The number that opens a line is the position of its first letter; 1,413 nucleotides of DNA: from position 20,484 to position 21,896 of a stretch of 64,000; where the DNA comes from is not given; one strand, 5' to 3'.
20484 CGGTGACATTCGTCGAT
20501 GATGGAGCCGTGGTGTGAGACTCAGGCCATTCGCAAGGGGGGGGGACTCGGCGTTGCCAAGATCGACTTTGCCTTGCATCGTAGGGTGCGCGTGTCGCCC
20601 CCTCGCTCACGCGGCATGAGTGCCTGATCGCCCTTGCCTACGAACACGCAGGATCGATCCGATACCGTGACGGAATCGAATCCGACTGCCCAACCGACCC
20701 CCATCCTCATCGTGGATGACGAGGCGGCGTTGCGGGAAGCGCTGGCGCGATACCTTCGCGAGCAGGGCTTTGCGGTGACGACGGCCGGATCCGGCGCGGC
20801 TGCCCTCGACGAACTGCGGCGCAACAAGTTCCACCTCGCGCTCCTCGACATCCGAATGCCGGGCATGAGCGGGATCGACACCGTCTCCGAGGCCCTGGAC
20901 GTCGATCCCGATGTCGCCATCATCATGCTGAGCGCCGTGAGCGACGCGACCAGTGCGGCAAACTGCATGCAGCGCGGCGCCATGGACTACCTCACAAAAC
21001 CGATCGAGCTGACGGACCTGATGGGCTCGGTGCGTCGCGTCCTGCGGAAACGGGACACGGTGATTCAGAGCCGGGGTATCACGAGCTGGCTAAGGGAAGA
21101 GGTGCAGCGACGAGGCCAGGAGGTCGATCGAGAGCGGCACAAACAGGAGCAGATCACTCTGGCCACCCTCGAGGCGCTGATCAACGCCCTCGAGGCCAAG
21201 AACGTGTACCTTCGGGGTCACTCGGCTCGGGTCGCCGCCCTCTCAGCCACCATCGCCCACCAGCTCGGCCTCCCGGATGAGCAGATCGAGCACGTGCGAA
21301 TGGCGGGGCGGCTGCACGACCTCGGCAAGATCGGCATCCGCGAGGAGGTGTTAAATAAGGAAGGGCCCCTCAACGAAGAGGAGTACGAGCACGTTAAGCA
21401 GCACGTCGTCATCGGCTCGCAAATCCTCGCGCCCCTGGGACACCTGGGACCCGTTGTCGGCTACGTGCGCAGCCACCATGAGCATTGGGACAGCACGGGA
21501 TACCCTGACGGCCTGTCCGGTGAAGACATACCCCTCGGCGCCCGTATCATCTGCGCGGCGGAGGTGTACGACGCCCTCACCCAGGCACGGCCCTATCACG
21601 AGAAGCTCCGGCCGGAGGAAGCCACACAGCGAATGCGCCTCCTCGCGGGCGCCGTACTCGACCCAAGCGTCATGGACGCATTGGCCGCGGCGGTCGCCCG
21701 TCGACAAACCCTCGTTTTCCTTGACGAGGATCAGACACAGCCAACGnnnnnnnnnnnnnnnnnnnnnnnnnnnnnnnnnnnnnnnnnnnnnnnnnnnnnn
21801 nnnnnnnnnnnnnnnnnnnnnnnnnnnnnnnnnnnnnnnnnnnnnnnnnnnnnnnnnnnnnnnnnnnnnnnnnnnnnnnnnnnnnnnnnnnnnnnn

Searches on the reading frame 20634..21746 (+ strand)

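Call 27: search_protein_families(library=pfam, proteins=[window:20634-21746:+], max_evalue=0.0001)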
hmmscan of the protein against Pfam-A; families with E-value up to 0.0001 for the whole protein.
window:20634-21746:+ (371 aa): 3 families
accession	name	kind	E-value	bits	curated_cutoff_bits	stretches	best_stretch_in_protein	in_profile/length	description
PF13487.12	HD_5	-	1.7e-38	132.5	27.2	1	181-346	2-170/170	HD domain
PF00072.30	Response_reg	-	5e-29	101.2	30.2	1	24-133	1-110/111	Response regulator receiver domain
PF01966.28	HD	-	6.1e-19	68.9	22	1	195-314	3-115/116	HD domain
